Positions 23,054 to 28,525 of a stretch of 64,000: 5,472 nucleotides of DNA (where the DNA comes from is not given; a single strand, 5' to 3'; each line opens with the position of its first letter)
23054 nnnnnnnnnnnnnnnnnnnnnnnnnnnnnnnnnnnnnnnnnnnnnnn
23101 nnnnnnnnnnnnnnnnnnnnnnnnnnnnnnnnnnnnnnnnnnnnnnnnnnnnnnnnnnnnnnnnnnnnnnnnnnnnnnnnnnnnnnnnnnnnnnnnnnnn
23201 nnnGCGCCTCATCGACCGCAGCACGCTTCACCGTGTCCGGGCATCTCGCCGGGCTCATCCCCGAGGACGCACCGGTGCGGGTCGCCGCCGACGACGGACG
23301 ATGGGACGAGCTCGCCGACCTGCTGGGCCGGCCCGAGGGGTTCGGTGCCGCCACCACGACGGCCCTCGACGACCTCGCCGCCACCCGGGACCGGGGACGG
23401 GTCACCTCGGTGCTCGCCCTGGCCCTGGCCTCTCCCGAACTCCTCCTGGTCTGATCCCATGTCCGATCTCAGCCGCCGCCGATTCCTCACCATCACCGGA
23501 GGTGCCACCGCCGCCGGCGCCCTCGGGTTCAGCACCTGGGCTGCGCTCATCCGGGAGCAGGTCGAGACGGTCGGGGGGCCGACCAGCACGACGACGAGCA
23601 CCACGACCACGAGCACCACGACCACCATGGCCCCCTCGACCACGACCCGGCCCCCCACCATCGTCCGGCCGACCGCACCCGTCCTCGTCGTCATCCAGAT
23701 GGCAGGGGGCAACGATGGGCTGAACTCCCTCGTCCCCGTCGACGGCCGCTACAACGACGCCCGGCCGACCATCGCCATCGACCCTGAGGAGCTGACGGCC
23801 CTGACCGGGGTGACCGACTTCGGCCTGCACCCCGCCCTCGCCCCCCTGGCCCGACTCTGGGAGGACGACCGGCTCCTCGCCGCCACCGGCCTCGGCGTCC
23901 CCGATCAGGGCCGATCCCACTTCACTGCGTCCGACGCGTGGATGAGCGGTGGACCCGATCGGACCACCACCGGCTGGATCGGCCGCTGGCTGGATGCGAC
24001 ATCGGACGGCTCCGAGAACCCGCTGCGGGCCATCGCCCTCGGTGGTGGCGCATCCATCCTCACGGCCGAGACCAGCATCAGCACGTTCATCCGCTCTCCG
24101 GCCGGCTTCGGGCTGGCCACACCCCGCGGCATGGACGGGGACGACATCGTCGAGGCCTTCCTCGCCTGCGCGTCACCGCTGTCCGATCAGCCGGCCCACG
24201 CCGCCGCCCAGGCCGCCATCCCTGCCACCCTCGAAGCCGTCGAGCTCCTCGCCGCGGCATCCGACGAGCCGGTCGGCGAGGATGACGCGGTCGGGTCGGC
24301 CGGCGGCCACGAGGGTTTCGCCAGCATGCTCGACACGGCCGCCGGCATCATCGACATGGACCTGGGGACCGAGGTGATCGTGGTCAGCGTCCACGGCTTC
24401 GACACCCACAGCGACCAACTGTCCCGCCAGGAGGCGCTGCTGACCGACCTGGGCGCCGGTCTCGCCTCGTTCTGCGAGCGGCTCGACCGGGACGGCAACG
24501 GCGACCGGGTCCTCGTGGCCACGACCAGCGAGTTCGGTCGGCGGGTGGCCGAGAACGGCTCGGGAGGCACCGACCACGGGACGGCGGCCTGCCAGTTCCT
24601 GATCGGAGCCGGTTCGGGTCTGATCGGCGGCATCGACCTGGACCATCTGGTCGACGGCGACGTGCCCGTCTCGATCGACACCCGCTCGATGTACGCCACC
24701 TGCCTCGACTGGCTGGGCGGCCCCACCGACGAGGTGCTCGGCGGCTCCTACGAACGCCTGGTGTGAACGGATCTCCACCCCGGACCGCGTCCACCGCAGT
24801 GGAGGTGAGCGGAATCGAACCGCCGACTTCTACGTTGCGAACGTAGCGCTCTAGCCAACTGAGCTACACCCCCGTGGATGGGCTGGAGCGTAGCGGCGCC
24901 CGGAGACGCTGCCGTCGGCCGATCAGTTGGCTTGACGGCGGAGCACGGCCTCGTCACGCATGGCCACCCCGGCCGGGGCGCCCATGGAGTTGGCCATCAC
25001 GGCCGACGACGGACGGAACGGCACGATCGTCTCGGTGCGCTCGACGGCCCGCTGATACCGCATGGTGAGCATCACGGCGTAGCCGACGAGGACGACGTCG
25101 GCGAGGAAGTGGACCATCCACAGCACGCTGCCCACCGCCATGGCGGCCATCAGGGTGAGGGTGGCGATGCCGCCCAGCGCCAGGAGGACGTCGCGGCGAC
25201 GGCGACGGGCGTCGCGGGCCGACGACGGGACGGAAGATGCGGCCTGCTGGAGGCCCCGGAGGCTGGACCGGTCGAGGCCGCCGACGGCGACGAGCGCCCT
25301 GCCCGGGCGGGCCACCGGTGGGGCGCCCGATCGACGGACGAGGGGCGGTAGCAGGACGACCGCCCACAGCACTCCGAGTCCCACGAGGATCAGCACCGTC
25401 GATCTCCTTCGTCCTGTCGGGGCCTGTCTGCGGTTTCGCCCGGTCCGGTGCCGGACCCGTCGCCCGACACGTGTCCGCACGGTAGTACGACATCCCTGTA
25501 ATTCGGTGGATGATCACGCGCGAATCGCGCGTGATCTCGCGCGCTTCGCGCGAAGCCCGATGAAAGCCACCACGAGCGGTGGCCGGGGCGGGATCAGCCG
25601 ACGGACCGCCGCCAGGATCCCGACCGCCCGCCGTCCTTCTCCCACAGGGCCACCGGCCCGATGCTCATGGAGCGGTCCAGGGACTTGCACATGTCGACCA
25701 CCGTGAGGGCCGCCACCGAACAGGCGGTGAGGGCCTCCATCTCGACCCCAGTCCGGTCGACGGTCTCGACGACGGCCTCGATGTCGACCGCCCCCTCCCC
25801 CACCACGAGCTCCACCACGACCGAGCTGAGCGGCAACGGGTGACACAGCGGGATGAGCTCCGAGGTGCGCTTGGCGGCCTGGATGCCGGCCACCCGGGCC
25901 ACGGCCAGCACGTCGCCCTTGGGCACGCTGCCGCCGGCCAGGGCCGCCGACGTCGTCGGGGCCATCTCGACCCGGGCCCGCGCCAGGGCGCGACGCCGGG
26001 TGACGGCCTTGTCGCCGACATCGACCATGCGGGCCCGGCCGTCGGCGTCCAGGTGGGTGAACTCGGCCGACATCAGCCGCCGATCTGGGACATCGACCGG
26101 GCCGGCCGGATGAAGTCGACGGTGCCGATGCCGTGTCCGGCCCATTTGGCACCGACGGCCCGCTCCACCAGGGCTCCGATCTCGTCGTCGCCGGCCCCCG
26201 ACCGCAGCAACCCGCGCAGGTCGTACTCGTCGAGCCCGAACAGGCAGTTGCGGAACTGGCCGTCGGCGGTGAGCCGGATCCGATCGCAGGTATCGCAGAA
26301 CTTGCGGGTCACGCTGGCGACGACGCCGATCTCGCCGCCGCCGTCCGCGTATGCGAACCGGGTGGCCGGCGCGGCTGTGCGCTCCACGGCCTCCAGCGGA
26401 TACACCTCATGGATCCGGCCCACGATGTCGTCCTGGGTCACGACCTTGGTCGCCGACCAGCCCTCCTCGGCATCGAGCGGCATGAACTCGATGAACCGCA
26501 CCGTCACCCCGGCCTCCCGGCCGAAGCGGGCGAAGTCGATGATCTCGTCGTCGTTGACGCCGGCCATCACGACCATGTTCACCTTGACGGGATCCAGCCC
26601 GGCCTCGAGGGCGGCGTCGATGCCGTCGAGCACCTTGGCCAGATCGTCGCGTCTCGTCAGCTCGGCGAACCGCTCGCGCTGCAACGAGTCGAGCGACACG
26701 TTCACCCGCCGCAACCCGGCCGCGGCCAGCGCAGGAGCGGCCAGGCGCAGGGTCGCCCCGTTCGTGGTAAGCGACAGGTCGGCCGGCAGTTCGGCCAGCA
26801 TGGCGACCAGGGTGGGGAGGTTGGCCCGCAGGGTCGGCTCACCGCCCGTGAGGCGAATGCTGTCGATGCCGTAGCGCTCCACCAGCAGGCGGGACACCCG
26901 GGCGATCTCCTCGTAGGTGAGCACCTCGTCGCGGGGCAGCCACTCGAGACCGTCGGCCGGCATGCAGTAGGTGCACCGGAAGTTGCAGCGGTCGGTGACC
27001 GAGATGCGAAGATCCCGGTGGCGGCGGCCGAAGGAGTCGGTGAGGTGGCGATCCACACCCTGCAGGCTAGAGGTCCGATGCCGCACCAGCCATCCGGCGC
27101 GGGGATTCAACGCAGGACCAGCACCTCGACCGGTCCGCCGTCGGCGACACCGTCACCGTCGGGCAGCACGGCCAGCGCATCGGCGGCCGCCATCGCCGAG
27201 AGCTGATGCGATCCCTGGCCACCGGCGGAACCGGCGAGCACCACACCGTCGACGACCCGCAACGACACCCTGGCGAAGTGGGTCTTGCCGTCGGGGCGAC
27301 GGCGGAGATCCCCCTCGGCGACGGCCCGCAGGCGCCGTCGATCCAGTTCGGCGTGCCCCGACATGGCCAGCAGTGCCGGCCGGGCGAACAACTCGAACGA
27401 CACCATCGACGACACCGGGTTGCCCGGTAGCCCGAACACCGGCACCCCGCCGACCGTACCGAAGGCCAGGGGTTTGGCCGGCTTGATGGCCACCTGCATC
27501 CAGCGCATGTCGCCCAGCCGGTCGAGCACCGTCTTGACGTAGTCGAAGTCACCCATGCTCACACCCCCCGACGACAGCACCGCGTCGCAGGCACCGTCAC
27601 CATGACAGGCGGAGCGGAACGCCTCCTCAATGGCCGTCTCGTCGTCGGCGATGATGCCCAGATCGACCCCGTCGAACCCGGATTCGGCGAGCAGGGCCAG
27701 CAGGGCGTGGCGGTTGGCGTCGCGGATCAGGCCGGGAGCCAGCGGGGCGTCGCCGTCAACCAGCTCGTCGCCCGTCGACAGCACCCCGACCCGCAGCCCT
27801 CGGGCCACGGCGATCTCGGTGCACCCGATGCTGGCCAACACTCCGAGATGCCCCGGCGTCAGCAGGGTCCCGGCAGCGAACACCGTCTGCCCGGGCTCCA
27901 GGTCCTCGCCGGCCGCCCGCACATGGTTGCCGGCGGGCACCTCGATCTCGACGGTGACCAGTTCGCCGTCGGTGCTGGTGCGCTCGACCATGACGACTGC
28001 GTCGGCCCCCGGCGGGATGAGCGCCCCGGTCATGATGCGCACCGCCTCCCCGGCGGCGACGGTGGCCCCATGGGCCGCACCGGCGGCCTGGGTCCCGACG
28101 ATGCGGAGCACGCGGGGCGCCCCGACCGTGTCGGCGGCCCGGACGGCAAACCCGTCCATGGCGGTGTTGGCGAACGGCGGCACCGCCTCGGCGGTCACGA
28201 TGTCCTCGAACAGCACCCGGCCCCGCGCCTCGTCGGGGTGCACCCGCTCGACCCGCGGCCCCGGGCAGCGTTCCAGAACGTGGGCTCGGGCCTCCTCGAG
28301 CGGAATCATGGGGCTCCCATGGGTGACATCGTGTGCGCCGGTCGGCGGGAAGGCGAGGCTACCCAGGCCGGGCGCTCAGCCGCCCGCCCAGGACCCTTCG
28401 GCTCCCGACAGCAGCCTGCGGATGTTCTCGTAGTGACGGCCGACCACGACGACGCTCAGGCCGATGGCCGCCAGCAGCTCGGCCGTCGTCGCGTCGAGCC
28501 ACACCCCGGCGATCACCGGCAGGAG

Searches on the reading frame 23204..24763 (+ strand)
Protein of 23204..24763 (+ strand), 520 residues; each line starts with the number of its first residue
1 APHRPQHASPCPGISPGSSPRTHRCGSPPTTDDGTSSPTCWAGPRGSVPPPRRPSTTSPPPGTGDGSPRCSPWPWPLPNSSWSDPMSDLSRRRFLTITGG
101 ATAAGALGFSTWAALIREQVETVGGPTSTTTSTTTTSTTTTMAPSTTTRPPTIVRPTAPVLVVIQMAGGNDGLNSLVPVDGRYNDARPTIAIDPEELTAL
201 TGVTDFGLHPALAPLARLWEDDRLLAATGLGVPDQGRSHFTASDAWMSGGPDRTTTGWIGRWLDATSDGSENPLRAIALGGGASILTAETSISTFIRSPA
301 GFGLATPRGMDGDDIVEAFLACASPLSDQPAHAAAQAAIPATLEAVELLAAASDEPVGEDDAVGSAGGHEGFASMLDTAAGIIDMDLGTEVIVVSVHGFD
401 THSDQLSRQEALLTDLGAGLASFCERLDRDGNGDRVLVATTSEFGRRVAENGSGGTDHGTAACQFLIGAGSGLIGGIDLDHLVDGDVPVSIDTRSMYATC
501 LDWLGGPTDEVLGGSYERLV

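Call 31: search_protein_families(library=pfam, proteins=[window:23204-24763:+], max_evalue=0.00001)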
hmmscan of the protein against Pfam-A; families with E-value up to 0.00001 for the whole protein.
window:23204-24763:+ (520 aa): 1 family
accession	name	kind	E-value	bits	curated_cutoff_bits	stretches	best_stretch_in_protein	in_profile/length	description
PF07394.17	DUF1501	-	2.5e-20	73.4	27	1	388-470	243-326/390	Protein of unknown function (DUF1501)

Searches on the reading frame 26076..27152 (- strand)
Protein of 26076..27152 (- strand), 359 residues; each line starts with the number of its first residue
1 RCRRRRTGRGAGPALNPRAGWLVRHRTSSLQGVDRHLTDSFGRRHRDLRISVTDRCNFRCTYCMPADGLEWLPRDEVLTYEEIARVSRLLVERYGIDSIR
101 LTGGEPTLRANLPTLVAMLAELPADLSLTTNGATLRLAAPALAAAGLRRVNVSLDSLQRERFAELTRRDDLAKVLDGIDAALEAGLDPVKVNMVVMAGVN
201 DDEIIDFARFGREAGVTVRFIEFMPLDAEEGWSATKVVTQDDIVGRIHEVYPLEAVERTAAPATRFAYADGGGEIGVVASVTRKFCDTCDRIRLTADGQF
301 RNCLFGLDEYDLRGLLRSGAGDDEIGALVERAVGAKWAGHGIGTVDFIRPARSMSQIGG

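Call 31: search_protein_families(library=pfam, proteins=[window:26076-27152:-], max_evalue=0.00001)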
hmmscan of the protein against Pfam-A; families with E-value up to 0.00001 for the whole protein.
window:26076-27152:- (359 aa): 2 families
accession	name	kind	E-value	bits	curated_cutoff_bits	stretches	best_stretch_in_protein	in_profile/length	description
PF04055.27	Radical_SAM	-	1.1e-35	123.7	29.5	1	50-210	1-165/166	Radical SAM superfamily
PF06463.18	Mob_synth_C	-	3.2e-34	118.1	37.4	1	217-340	2-126/128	Molybdenum Cofactor Synthesis C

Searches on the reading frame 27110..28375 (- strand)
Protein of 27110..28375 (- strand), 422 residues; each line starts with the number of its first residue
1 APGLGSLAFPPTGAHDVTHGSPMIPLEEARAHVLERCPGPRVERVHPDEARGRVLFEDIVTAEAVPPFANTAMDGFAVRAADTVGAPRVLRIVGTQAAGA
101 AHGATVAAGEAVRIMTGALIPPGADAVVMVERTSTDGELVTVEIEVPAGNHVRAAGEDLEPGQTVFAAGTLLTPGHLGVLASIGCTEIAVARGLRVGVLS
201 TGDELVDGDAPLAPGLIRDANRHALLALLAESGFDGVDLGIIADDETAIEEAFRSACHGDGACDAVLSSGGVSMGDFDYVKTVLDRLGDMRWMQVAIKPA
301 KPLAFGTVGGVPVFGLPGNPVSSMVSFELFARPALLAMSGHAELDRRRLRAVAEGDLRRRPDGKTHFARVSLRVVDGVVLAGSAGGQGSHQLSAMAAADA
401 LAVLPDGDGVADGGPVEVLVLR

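Call 31: search_protein_families(library=pfam, proteins=[window:27110-28375:-], max_evalue=0.00001)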
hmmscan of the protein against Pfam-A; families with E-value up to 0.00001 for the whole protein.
window:27110-28375:- (422 aa): 3 families
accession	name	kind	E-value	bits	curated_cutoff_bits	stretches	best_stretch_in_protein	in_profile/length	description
PF03453.22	MoeA_N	-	5.6e-45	153.3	30.8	1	24-184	1-160/160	MoeA N-terminal region (domain I and II)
PF00994.29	MoCF_biosynth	-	7.9e-30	103.9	26.6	1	197-336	1-143/144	Probable molybdopterin binding domain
PF03454.20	MoeA_C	-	2.6e-11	44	22.1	1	360-421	10-72/72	MoeA C-terminal region (domain IV)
